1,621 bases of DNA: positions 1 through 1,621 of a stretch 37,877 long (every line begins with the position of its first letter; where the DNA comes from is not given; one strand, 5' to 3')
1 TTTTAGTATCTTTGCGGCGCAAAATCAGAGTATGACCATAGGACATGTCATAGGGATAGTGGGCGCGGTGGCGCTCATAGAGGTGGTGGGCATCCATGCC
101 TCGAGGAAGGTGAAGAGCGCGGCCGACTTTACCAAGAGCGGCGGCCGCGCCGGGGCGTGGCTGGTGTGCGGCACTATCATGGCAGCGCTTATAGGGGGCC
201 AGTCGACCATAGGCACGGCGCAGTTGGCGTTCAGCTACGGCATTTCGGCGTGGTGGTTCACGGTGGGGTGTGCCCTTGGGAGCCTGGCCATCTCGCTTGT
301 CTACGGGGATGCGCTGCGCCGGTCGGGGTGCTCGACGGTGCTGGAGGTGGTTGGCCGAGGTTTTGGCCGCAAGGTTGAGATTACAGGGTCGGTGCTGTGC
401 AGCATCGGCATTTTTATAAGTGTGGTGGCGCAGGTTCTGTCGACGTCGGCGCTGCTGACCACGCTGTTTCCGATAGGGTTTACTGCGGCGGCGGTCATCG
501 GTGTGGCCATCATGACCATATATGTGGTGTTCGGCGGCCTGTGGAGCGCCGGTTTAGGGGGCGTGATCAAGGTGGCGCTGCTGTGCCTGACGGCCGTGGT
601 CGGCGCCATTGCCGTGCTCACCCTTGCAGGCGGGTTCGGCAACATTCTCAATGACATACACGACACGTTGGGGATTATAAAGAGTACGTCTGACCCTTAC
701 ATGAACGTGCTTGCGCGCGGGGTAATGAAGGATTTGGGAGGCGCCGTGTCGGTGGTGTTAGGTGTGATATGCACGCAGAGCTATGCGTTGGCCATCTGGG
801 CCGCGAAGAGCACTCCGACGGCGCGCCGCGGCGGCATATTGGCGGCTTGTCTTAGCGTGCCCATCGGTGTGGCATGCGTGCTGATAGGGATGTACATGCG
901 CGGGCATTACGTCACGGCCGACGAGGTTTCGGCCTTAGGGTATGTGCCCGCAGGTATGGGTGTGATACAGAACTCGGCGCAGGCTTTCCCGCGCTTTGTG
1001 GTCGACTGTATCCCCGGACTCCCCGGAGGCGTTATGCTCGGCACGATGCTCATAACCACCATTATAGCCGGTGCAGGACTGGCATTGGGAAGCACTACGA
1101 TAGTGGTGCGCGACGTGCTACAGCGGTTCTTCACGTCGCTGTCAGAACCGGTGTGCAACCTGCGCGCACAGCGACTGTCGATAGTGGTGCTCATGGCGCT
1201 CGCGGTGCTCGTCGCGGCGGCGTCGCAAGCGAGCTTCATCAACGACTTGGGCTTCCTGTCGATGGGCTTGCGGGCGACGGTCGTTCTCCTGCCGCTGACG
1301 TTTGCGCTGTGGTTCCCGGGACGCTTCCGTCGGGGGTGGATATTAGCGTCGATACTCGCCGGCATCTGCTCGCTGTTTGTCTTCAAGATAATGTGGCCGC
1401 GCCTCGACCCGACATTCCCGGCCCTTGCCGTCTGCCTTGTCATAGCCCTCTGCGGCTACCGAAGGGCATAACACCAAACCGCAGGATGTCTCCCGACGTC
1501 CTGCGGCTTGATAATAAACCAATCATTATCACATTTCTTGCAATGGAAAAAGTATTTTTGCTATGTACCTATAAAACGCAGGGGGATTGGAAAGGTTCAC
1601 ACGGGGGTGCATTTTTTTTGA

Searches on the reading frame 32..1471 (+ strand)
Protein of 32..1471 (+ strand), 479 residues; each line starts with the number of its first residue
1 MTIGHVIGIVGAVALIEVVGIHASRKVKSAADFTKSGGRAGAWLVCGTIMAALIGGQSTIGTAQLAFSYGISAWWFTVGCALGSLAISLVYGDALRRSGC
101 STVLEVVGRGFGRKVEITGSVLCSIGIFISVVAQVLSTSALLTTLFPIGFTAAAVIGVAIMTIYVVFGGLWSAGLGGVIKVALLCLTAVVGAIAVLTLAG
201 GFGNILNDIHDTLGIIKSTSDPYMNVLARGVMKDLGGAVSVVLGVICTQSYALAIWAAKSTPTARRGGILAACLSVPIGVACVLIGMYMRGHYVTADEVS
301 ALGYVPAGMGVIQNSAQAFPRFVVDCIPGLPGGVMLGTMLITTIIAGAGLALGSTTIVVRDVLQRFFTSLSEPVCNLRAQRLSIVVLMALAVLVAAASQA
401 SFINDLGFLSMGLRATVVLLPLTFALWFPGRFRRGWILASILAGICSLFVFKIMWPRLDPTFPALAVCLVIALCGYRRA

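Call 33: search_protein_families(library=pfam, proteins=[window:32-1471:+], max_evalue=0.001)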
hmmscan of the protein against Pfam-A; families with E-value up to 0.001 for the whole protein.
window:32-1471:+ (479 aa): 1 family
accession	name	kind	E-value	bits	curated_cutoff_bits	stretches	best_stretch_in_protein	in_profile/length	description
PF00474.23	SSF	-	2.3e-24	86.5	22.8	1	37-429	5-392/406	Sodium:solute symporter family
